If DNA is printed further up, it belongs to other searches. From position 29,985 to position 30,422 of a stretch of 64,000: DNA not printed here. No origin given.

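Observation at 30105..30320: Type I toxin-like small ORF: 45-aa hydrophobic peptide whose strong SD is locked in a 12-bp hairpin with an anti-SD copy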

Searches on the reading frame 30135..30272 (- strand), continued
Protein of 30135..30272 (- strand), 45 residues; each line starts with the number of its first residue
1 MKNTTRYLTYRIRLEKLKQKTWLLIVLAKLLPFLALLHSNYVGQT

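Call 26: find_encoding_contigs(protein=P0001, flank=1500, max_places=6)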
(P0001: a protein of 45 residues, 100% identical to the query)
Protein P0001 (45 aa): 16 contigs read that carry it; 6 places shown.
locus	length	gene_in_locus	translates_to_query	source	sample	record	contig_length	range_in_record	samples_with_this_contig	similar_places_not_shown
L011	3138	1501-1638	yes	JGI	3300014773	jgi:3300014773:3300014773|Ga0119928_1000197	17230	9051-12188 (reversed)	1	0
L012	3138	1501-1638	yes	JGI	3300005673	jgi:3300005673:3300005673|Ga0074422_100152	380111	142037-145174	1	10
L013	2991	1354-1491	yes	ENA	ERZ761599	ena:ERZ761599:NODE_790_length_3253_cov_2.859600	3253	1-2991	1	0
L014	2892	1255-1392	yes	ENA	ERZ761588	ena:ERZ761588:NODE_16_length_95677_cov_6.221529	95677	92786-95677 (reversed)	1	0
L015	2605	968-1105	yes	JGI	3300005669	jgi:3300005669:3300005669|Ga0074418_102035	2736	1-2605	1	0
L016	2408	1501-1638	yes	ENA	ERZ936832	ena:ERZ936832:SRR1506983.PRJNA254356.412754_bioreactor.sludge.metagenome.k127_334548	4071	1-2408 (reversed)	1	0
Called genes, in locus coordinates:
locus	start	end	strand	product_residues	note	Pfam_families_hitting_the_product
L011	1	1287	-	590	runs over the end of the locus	-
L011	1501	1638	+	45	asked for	-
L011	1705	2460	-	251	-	-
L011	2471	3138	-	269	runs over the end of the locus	PF13641:Glyco_tranf_2_3, PF00535:Glycos_transf_2, PF10111:Glyco_tranf_2_2 (faint)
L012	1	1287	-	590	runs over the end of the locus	-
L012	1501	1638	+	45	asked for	-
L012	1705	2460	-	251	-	-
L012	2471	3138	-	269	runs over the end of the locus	PF13641:Glyco_tranf_2_3, PF00535:Glycos_transf_2, PF10111:Glyco_tranf_2_2 (faint)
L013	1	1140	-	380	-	?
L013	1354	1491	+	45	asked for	-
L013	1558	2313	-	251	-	-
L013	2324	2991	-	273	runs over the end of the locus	PF00535:Glycos_transf_2, PF10111:Glyco_tranf_2_2 (faint), PF13641:Glyco_tranf_2_3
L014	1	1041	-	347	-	?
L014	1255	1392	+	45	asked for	-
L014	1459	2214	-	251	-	-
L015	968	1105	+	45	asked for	-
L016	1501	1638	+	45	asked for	-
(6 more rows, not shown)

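Call 34: find_homologous_proteins(query=A1, max_evalue=10)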
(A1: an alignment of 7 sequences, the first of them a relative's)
Query A1 (7 sequences) (45 aa, profile of the alignment): 148 proteins with E <= 10 among 8000 candidates; the best 120 are listed.
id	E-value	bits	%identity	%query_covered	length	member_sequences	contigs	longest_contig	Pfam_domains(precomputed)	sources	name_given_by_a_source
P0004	2.0e-22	96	63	96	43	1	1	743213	-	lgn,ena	-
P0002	1.5e-21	93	80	100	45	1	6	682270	-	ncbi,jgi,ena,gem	-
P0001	3.8e-21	92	100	100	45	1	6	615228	-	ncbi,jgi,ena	-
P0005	9.5e-20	88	64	87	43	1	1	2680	-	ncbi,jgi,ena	jgi:hypothetical protein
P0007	5.2e-19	85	62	100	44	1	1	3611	-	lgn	-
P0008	1.0e-18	84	59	87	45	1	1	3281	-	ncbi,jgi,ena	jgi:hypothetical protein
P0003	1.4e-18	84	73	100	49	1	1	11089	-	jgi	-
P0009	2.0e-18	83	56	87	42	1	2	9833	-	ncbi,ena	-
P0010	2.0e-18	83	64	93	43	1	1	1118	-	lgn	-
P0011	2.8e-18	83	62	93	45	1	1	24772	-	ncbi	-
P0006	3.2e-18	83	58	84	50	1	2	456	-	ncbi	-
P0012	9.7e-18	81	60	100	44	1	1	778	-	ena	-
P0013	1.0e-17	81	70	100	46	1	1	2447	-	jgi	-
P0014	1.7e-17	80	67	96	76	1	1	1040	-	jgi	jgi:hypothetical protein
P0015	1.7e-17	80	64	98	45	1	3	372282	-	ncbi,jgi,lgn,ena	jgi:hypothetical protein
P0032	5.1e-16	76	71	62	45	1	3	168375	-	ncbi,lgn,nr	ncbi:MAG: hypothetical protein P4M08_01765 [Oligoflexia bacterium]|nr:hypothetical protein [Oligofle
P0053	1.1e-14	71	59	87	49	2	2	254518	-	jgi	jgi:hypothetical protein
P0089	2.0e-12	64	71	53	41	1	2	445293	-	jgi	jgi:hypothetical protein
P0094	3.2e-12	63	46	91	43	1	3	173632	-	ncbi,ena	-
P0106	7.3e-11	59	55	93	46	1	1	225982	-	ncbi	ncbi:hypothetical protein WDW37_05315 [Bdellovibrionota bacterium FG-1]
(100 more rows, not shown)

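Call 36: find_encoding_contigs(protein=P0106, flank=5000, max_places=2)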
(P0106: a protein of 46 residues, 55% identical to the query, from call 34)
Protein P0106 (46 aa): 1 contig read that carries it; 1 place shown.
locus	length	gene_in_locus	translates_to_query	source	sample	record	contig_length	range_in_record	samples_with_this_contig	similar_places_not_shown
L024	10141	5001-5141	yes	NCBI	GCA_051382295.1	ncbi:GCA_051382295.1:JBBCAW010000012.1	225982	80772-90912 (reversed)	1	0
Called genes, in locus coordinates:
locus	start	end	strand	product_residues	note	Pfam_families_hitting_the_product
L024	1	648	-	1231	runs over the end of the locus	PF02463:SMC_N, PF13175:AAA_15, PF13304:AAA_21 (faint), PF13476:AAA_23, PF24161:CCDC39 (faint), PF06470:SMC_hinge (faint)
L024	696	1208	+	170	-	-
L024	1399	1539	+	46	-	-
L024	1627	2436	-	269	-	PF14394:DUF4423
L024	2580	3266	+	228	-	-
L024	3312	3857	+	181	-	-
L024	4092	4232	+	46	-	-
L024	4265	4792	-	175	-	PF13302:Acetyltransf_3, PF13420:Acetyltransf_4, PF13523:Acetyltransf_8, PF00583:Acetyltransf_1, PF13508:Acetyltransf_7 (weak)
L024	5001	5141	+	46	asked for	-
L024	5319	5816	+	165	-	PF04461:YajQ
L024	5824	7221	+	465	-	PF00919:UPF0004, PF04055:Radical_SAM, PF01938:TRAM (weak), PF18693:TRAM_2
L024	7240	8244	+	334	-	PF08331:QueG_DUF1730, PF12838:Fer4_7 (faint), PF00037:Fer4 (faint), PF13484:Fer4_16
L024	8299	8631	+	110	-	PF13560:HTH_31 (faint), PF01381:HTH_3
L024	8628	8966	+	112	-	PF13657:Couple_hipA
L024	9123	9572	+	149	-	PF07804:HipA_C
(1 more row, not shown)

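Call 37: find_encoding_contigs(protein=P0015, flank=5000, max_places=2)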
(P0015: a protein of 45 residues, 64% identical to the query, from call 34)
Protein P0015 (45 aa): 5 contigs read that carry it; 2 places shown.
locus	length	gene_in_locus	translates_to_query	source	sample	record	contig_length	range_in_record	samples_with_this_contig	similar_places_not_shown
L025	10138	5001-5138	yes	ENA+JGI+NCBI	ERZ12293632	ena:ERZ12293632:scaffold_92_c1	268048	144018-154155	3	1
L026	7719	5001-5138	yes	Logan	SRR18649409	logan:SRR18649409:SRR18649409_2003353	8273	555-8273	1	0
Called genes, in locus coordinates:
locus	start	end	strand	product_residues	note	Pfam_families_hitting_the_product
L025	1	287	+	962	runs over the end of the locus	PF02347:GDC-P, PF21478:GcvP2_C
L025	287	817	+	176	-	PF00583:Acetyltransf_1, PF13673:Acetyltransf_10, PF13508:Acetyltransf_7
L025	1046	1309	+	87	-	PF14384:BrnA_antitoxin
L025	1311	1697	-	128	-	PF01597:GCV_H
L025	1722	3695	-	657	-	-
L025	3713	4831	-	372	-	PF01571:GCV_T, PF08669:GCV_T_C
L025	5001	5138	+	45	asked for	-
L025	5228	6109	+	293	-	-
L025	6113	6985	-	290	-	PF00763:THF_DHG_CYH, PF02882:THF_DHG_CYH_C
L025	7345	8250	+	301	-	PF00460:Flg_bb_rod, PF22692:LlgE_F_G_D1, PF06429:Flg_bbr_C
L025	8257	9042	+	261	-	PF00460:Flg_bb_rod (weak), PF22692:LlgE_F_G_D1, PF06429:Flg_bbr_C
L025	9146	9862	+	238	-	PF13144:ChapFlgA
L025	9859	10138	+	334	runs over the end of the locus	PF02107:FlgH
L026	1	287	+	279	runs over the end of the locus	?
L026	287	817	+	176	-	PF00583:Acetyltransf_1, PF13673:Acetyltransf_10, PF13508:Acetyltransf_7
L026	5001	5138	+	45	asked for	-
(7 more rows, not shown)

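Call 40: find_encoding_contigs(protein=P0032, flank=10000, max_places=1)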
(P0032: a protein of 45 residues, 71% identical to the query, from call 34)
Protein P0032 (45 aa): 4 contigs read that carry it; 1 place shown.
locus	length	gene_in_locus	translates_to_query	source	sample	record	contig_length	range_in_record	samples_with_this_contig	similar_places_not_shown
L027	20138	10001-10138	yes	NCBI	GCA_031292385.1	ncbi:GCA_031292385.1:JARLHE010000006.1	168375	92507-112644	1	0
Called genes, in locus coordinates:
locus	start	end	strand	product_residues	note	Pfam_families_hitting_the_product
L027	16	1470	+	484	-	PF00083:Sugar_tr, PF07690:MFS_1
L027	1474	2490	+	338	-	-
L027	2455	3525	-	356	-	PF13439:Glyco_transf_4, PF20706:GT4-conflict, PF00534:Glycos_transf_1, PF13692:Glyco_trans_1_4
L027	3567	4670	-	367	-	PF08331:QueG_DUF1730, PF00037:Fer4 (faint), PF13237:Fer4_10 (faint), PF13484:Fer4_16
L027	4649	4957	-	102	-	PF00581:Rhodanese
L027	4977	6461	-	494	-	PF00919:UPF0004, PF04055:Radical_SAM, PF18693:TRAM_2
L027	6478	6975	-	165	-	PF04461:YajQ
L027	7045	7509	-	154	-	-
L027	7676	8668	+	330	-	PF02729:OTCace_N, PF00185:OTCace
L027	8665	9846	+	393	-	PF00155:Aminotran_1_2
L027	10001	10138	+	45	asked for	-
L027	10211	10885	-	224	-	PF03548:LolA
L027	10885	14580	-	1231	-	PF02463:SMC_N, PF13304:AAA_21 (faint), PF13476:AAA_23, PF06470:SMC_hinge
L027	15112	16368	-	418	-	PF00481:PP2C (weak), PF13672:PP2C_2, PF00027:cNMP_binding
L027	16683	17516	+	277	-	PF00669:Flagellin_N, PF00700:Flagellin_C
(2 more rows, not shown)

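Call 41: find_encoding_contigs(protein=P0094, flank=10000, max_places=1)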
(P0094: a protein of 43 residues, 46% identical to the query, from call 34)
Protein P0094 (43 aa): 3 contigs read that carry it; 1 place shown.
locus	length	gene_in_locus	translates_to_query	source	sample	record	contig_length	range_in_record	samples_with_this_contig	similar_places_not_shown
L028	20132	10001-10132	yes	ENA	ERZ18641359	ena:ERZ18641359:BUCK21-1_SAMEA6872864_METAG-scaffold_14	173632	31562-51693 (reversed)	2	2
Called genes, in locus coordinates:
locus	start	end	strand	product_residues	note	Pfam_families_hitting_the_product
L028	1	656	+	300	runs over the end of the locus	PF00092:VWA (weak), PF13519:VWA_2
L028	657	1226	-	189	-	-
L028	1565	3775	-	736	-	-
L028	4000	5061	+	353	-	PF13310:Virulence_RhuM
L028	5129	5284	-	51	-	-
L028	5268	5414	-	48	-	-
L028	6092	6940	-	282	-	-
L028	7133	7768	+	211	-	-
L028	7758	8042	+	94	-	PF01619:Pro_dh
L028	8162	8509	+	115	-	PF00076:RRM_1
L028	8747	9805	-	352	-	-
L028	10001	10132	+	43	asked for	-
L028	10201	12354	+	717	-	-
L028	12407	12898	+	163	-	PF08534:Redoxin, PF00578:AhpC-TSA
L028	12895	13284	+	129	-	PF01878:EVE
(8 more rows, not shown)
